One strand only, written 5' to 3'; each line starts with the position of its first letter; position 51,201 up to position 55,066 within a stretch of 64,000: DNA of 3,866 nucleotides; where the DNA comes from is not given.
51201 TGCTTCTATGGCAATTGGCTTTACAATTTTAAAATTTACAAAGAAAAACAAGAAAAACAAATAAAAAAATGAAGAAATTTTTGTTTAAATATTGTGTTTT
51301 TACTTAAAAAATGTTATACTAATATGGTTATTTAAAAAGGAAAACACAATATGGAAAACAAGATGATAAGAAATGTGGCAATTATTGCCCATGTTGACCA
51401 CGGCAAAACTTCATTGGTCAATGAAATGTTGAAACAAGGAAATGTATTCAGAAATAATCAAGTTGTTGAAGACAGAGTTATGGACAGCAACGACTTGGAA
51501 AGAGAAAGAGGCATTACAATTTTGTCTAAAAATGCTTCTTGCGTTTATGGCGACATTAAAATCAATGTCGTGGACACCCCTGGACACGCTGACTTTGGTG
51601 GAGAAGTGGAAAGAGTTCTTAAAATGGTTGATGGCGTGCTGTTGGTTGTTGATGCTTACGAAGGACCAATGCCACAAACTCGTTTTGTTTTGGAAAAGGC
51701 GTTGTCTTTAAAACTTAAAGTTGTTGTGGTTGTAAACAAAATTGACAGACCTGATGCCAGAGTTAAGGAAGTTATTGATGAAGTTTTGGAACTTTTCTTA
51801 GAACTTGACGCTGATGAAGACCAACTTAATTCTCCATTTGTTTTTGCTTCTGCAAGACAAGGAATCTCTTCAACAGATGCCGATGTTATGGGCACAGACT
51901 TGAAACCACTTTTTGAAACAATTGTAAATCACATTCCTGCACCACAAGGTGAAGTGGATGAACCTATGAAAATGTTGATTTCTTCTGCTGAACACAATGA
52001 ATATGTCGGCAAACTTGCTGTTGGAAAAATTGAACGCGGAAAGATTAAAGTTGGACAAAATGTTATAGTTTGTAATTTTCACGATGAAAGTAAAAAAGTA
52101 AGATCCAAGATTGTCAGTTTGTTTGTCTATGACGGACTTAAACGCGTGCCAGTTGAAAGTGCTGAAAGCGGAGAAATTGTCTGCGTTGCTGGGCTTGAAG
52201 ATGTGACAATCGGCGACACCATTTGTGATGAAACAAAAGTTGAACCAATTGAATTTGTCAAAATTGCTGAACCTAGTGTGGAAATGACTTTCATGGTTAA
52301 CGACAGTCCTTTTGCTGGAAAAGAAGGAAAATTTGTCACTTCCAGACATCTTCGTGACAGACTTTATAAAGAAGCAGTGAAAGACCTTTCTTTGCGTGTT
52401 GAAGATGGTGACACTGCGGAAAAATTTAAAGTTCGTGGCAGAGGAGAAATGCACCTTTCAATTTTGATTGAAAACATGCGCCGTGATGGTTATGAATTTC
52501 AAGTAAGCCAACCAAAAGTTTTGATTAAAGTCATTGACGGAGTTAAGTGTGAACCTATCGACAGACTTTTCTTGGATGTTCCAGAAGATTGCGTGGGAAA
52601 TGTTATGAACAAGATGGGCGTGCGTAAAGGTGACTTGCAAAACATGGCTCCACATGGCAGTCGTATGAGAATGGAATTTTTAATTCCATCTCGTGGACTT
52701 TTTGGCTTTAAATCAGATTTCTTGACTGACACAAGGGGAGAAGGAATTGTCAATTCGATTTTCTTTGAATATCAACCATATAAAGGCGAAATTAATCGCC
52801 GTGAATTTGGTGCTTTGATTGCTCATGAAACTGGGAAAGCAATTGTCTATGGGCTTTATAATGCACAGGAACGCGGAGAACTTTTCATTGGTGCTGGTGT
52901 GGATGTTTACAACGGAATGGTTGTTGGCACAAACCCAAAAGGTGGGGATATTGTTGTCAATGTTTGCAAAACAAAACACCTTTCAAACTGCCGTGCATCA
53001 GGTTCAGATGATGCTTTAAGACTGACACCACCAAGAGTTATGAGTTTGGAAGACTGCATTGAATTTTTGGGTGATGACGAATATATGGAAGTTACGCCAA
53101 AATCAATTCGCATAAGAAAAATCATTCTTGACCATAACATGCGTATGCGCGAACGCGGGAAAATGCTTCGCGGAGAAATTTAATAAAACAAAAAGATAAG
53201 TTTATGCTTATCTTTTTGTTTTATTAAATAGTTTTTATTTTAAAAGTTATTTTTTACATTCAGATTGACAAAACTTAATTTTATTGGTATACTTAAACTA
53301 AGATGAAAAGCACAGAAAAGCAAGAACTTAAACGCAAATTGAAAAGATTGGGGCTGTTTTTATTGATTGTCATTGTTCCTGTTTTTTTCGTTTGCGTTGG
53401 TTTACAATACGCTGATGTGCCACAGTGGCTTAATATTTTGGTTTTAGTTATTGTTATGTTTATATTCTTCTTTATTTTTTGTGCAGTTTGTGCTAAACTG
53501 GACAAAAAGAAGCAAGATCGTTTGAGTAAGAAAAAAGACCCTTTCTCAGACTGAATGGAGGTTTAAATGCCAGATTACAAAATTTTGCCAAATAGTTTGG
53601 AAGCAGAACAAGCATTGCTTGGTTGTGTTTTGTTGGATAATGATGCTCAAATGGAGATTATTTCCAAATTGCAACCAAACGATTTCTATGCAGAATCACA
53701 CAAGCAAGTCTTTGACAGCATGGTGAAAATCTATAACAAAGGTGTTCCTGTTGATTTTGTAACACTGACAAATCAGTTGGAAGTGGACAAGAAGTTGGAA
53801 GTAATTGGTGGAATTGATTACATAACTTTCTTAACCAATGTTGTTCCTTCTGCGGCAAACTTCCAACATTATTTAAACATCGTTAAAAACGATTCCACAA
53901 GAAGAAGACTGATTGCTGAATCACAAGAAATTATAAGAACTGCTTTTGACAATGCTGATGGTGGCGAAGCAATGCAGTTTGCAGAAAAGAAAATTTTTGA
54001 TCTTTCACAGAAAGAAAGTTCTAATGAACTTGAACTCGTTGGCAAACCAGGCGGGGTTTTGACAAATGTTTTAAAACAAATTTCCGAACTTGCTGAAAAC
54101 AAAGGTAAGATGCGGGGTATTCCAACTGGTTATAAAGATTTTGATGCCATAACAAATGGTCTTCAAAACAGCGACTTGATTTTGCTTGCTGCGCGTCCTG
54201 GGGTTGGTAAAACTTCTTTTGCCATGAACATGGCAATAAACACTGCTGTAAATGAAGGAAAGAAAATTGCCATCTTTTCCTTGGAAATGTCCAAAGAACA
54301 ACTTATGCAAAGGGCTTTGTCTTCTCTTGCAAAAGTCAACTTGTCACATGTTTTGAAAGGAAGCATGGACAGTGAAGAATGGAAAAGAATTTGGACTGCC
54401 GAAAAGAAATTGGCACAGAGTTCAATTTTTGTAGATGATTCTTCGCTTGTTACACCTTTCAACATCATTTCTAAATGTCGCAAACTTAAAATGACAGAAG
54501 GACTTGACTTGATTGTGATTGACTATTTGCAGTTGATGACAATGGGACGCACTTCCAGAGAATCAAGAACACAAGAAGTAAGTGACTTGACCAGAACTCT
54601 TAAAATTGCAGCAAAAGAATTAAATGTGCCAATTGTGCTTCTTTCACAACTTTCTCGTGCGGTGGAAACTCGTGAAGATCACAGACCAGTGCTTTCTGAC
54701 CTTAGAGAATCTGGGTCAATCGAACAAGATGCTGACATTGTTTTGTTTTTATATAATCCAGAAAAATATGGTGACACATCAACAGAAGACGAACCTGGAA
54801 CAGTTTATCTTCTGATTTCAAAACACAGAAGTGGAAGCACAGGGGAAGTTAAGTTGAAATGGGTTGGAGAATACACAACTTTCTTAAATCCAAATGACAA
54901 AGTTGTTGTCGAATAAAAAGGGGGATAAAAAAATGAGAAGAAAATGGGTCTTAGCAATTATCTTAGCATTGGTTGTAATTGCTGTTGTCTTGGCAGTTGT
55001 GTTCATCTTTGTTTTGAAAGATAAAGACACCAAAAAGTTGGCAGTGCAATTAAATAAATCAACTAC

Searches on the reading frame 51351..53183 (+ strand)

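Call 43: search_protein_families(library=pfam, proteins=[window:51351-53183:+], max_evalue=0.0001)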
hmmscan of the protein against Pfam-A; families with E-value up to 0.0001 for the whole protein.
window:51351-53183:+ (610 aa): 6 families
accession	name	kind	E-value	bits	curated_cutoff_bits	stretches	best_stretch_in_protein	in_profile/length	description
PF00009.33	GTP_EFTU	-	1.8e-55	187.9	26.5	1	5-196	2-187/188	Elongation factor Tu GTP binding domain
PF21018.2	BipA_C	-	3.3e-43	146.4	23.8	1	487-594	2-109/110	TypA/BipA C-terminal domain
PF00679.30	EFG_C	-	8.6e-21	74.2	27.9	1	399-483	2-87/89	Elongation factor G C-terminus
PF03144.31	GTP_EFTU_D2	-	3e-13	50.4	30.3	1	220-292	1-73/73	Elongation factor Tu domain 2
PF22042.2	EF-G_D2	-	6.7e-09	36.2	27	1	206-293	2-83/84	Elongation factor G domain 2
PF01926.29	MMR_HSR1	-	1.8e-06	28.5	21.9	1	9-130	2-113/113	50S ribosome-binding GTPase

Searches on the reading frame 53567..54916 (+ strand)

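Call 43: search_protein_families(library=pfam, proteins=[window:53567-54916:+], max_evalue=0.0001)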
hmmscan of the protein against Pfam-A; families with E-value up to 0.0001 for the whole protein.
window:53567-54916:+ (449 aa): 4 families
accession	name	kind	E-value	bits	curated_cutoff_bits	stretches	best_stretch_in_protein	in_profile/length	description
PF03796.21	DnaB_C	-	1e-98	330.2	27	1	184-440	1-254/255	DnaB-like helicase C terminal domain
PF00772.26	DnaB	-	3.5e-32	111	23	1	7-107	2-102/103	DnaB-like helicase N terminal domain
PF13481.12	AAA_25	-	1.2e-10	41.7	27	1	199-361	30-189/195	AAA domain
PF06745.19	ATPase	-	5.4e-09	36.2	26.6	1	185-252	1-69/231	KaiC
